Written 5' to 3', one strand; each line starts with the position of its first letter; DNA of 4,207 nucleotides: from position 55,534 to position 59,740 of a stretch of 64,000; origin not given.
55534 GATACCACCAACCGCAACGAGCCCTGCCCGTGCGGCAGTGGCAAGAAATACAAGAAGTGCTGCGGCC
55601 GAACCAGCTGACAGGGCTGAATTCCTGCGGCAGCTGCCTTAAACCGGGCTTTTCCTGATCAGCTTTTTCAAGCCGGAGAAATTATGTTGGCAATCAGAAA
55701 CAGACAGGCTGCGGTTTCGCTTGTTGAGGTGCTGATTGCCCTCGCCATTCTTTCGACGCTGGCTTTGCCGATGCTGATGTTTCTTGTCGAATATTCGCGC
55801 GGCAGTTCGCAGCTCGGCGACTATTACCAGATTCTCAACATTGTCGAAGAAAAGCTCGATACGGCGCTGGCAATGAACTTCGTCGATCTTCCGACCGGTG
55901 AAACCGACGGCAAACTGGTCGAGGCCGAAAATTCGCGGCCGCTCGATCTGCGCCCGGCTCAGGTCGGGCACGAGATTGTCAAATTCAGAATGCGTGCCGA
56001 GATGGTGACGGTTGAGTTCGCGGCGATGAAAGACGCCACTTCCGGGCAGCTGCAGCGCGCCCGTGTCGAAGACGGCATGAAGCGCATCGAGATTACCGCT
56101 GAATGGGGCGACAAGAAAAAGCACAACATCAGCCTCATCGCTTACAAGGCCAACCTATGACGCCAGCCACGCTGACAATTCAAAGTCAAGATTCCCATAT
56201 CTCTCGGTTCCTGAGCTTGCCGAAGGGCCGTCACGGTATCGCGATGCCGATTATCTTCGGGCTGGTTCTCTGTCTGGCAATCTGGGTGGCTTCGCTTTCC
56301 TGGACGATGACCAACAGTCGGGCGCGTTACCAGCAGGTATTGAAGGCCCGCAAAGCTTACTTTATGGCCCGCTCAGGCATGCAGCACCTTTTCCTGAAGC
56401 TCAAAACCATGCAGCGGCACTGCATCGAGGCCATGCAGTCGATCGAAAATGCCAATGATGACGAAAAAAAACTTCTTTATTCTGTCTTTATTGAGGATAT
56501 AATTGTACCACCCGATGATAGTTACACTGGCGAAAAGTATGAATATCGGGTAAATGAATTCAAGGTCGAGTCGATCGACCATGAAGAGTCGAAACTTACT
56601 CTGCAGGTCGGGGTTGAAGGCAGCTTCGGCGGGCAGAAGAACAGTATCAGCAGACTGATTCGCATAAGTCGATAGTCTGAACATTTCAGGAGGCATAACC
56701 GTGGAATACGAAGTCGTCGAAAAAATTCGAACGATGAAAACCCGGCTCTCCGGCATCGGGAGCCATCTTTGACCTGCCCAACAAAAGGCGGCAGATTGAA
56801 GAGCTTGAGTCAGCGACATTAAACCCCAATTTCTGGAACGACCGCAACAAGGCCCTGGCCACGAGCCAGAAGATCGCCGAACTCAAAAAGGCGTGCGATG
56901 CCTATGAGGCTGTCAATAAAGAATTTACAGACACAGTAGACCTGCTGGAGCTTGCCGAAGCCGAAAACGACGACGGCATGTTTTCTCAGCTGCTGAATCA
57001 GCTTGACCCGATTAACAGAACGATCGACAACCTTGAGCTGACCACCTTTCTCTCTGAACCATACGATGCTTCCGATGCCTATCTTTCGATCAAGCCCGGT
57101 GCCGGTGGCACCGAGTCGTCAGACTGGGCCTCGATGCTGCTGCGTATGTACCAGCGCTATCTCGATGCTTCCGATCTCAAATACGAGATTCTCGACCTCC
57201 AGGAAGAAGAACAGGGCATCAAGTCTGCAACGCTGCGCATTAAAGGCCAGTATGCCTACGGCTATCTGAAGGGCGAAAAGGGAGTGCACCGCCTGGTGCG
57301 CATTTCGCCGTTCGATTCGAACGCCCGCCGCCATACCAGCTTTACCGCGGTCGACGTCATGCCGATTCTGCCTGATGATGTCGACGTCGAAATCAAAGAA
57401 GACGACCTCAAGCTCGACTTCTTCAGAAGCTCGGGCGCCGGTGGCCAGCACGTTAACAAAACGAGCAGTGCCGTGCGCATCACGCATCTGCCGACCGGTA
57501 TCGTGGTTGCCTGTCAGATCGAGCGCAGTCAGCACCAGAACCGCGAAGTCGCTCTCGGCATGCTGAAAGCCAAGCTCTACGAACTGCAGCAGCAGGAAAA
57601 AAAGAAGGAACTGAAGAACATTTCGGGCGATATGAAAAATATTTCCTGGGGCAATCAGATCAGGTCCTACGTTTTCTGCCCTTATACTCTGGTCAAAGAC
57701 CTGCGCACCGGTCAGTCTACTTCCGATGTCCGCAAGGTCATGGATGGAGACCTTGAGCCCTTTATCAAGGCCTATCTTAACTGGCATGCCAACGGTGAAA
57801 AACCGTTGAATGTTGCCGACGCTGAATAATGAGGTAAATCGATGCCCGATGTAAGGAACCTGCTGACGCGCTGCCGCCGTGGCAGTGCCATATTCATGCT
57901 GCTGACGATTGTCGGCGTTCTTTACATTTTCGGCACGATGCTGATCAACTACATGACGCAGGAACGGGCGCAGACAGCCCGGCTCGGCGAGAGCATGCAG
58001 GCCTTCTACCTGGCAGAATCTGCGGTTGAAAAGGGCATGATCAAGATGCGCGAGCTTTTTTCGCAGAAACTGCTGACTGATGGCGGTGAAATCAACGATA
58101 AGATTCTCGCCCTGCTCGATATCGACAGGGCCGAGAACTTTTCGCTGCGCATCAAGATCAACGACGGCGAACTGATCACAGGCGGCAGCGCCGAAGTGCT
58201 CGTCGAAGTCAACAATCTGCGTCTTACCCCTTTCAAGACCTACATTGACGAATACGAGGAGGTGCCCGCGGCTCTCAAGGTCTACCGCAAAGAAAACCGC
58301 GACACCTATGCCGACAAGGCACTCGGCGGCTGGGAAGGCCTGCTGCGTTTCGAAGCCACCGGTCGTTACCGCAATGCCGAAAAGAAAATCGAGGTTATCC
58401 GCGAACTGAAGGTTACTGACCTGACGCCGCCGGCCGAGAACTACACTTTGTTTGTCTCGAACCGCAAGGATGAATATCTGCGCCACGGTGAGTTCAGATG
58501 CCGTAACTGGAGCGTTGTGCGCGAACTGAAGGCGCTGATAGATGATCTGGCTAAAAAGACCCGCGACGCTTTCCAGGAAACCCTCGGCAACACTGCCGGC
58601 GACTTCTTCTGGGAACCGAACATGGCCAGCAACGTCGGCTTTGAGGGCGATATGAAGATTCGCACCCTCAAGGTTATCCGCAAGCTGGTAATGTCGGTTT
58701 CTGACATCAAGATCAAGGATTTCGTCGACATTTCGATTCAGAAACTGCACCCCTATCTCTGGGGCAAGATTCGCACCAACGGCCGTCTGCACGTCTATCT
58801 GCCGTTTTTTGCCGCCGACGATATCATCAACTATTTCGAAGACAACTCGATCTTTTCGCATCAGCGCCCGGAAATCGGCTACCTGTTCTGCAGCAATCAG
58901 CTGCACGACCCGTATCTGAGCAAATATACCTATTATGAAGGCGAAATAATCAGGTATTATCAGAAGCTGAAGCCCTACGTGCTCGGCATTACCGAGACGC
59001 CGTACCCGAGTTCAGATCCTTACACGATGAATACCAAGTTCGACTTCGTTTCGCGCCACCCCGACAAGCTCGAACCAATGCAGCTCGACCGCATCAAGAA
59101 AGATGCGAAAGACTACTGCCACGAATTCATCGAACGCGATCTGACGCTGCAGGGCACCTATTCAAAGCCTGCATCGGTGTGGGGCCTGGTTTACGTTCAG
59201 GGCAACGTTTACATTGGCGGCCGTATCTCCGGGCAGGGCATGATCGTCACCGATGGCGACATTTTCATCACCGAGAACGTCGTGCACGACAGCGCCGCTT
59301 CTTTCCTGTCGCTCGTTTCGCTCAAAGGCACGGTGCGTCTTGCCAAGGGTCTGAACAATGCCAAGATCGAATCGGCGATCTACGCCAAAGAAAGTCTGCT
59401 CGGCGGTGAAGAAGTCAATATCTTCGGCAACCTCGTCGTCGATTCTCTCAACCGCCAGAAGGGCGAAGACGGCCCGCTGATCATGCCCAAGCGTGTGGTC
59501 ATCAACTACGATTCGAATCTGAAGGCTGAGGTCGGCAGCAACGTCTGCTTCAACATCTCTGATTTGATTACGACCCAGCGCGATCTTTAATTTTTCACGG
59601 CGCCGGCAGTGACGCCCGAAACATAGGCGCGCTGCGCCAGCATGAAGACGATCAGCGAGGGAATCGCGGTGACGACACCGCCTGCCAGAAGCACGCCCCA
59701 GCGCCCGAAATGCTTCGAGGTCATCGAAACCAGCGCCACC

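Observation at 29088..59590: Dispersed, paralogous family of minor-pilin cassettes (8 prepilin-like genes in 4 loci) without any motor genes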

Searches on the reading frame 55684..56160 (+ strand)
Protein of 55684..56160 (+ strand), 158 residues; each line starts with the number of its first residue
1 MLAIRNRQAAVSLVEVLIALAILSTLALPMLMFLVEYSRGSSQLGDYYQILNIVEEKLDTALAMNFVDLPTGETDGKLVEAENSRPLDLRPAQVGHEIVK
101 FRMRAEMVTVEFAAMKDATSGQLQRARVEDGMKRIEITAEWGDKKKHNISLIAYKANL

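Call 5: search_protein_families(library=pfam, proteins=[window:55684-56160:+], max_evalue=1)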
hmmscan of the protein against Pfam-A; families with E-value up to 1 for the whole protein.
window:55684-56160:+ (158 aa): 1 family
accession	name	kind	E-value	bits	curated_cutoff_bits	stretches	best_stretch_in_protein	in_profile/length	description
PF07963.17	N_methyl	-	1.7e-06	27.8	21.2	1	5-30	1-26/27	Prokaryotic N-terminal methylation motif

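Call 6: search_protein_families(library=ncbifam, proteins=[window:55684-56160:+], max_evalue=1)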
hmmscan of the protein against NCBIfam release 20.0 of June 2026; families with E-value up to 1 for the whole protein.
window:55684-56160:+ (158 aa): 5 families
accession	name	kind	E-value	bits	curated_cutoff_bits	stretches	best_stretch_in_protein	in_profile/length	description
NF041013.1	T4P_ComGE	equivalog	0.00013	22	49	1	9-61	4-56/83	competence type IV pilus minor pilin ComGE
TIGR01707.1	gspI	equivalog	0.00067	20.1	44.35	1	12-65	3-55/101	type II secretion system minor pseudopilin GspI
TIGR02532.1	IV_pilin_GFxxxE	domain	0.0025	17.6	16.3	1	8-28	1-21/24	prepilin-type N-terminal cleavage/methylation domain-containing protein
NF007848.0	PRK10557.1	equivalog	0.0043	16.4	120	1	5-54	7-56/192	prepilin peptidase-dependent protein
NF047828.1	T3SSXpsI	equivalog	0.036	14.1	150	0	10-32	3-24/132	type II secretion system protein XpsI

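Call 48: search_solved_structures(query=window:55684-56160:+, max_evalue=10, show_alignments=2)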
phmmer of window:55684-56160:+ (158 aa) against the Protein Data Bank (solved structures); distinct sequences matched with E-value up to 10: 1.
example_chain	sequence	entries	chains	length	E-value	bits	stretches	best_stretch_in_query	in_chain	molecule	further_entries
8tum_e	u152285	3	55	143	0.32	14.6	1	12-71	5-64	Type IV major pilin protein PilA | Pilin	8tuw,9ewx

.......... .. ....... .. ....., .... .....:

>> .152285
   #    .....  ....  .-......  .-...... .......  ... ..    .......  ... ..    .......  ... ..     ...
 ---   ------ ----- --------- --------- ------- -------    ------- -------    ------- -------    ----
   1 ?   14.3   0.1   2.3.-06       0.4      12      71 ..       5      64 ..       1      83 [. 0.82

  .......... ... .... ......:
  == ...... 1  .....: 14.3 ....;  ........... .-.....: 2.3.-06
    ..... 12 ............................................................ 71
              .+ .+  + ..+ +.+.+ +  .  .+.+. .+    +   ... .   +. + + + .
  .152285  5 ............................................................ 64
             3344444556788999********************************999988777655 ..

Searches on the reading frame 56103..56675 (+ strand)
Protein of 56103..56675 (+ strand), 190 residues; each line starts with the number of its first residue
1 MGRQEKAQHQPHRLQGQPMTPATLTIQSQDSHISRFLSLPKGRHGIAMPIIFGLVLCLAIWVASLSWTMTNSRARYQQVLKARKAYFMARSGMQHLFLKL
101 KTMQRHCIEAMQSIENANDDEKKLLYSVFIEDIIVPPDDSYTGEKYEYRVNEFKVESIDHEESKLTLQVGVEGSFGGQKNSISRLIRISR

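Call 5: search_protein_families(library=pfam, proteins=[window:56103-56675:+], max_evalue=1)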
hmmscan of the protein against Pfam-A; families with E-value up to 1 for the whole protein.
window:56103-56675:+ (190 aa): 3 families
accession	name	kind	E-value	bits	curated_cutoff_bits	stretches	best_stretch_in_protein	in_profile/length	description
PF07219.19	HemY_N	-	0.026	15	31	1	47-97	21-71/107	HemY protein N-terminus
PF24705.1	DUF7668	-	0.11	13.3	27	1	126-172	33-84/100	Domain of unknown function (DUF7668)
PF19401.4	DUF5976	-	0.3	11.5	25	1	46-63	22-39/50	Family of unknown function (DUF5976)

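Call 6: search_protein_families(library=ncbifam, proteins=[window:56103-56675:+], max_evalue=1)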
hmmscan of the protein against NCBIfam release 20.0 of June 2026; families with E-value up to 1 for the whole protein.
window:56103-56675:+ (190 aa): 1 family
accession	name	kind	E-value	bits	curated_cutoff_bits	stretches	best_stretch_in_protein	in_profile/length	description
NF037980.1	T2SS_GspK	equivalog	0.097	12.2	130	1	44-103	2-61/307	type II secretion system minor pseudopilin GspK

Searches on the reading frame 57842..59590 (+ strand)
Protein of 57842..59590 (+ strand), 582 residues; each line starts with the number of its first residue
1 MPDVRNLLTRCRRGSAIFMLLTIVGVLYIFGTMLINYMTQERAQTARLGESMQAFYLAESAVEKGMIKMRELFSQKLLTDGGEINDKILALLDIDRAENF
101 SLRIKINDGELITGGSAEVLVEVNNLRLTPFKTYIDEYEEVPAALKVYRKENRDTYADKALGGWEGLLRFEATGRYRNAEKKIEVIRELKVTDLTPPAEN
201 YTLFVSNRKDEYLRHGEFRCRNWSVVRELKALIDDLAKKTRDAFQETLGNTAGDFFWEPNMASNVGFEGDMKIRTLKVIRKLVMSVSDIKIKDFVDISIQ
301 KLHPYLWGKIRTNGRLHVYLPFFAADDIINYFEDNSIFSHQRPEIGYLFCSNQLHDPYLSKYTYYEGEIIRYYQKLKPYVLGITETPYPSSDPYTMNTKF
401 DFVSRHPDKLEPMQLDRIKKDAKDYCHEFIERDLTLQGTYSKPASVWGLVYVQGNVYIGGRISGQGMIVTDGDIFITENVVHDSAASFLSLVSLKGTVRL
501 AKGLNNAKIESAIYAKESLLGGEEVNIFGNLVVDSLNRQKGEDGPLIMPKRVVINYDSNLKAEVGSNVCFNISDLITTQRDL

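Call 5: search_protein_families(library=pfam, proteins=[window:57842-59590:+], max_evalue=1)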
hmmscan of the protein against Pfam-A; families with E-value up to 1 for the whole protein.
window:57842-59590:+ (582 aa): 0 families

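Call 6: search_protein_families(library=ncbifam, proteins=[window:57842-59590:+], max_evalue=1)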
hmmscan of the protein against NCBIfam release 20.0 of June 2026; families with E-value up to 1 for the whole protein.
window:57842-59590:+ (582 aa): 0 families

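Call 19: find_homologous_proteins(query=window:57842-59590:+, max_evalue=0.001)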
Query window:57842-59590:+ (582 aa): 152 proteins with E <= 0.001 among 8000 candidates; the best 120 are listed.
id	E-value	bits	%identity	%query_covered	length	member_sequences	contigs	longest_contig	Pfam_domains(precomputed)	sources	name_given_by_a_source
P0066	0.0e+0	1323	100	100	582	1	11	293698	-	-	-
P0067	0.0e+0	1322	100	100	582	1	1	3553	-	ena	-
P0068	0.0e+0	1322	100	100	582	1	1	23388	-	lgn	-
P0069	0.0e+0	1321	100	100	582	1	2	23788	-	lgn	-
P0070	0.0e+0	1320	100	100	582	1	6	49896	-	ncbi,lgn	-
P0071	0.0e+0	1318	99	100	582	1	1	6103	-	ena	-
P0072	0.0e+0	1311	98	100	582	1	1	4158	-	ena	-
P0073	0.0e+0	1311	98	100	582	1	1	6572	-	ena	-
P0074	0.0e+0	1310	98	100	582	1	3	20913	-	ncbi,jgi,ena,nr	ncbi:MAG TPA: hypothetical protein PKN29_05870 [Candidatus Ozemobacteraceae bacterium]|nr:hypothetic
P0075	0.0e+0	1310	98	100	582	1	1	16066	-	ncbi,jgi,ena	-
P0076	0.0e+0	1309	98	100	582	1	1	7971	-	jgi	-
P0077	0.0e+0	1302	98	100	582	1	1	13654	-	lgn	-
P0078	0.0e+0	1300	98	100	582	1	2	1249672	-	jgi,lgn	-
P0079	0.0e+0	1299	98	100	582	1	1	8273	-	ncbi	-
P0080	0.0e+0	1298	98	100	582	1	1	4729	-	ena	-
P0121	3.0e-298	1008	74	98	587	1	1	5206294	-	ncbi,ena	-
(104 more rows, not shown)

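Call 21: find_encoding_contigs(protein=P0121, flank=10000, max_places=3)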
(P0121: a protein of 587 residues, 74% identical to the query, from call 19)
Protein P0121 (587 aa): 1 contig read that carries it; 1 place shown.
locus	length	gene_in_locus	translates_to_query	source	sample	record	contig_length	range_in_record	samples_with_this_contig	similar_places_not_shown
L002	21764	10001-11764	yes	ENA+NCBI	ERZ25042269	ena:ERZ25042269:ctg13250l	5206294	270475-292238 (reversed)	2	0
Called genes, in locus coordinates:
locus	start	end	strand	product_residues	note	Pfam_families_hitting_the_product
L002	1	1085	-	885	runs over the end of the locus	-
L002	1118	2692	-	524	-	PF13371:TPR_9 (faint), PF13424:TPR_12 (faint), PF21033:RMD1-3 (faint), PF07719:TPR_2 (faint), PF13174:TPR_6 (faint), PF13181:TPR_8 (faint), PF23914:TPR_CcmH_CycH, PF25062:ARM_TT21_N (weak), +7 more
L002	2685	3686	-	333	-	PF07494:Reg_prop (faint)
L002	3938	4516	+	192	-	PF02482:Ribosomal_S30AE, PF16321:Ribosom_S30AE_C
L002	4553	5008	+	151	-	PF00359:PTS_EIIA_2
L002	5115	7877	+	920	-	PF07517:SecA_DEAD, PF01043:SecA_PP_bind, PF21090:P-loop_SecA, PF07516:SecA_SW, PF02810:SEC-C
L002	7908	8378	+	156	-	PF07963:N_methyl (weak)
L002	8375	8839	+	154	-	-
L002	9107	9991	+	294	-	PF03462:PCRF, PF00472:RF-1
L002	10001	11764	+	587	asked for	-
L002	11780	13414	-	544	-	PF07719:TPR_2 (faint), PF12895:ANAPC3 (faint), PF13181:TPR_8 (faint), PF13424:TPR_12 (faint), PF13428:TPR_14 (faint), PF13432:TPR_16, PF14559:TPR_19 (weak), PF13414:TPR_11, +5 more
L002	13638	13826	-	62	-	-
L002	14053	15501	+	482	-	PF00133:tRNA-synt_1 (faint), PF01406:tRNA-synt_1e, PF09334:tRNA-synt_1g, PF09190:DALR_2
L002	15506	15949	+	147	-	PF00636:Ribonuclease_3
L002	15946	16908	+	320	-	PF08032:SpoU_sub_bind, PF00588:SpoU_methylase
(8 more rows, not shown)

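Call 76: search_solved_structures(query=A2, max_evalue=10, show_alignments=1)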
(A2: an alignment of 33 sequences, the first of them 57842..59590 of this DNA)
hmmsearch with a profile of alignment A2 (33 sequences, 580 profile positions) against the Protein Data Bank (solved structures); distinct sequences matched with E-value up to 10: 0.

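Call 81: search_protein_families(library=pfam, alignment_id=A2, max_evalue=0.1)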
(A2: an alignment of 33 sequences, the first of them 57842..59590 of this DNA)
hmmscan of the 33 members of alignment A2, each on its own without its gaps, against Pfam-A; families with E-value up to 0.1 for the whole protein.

A. member 1, window:57842-59590:+ (582 aa): 0 families

B. families by the number of members that match (of 33 scanned): 6 families
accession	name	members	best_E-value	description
PF14341.11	PilX_N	5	0.0002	PilX N-terminal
PF23591.1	CILP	3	0.00032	Cartilage intermediate layer protein 1-like domain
PF10833.13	DUF2572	2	0.061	Protein of unknown function (DUF2572)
PF04519.19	Bactofilin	1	0.021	Polymer-forming cytoskeletal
PF03961.19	FapA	1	0.03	Flagellar Assembly Protein A beta solenoid domain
PF17117.11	DUF5104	1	0.036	Domain of unknown function (DUF5104)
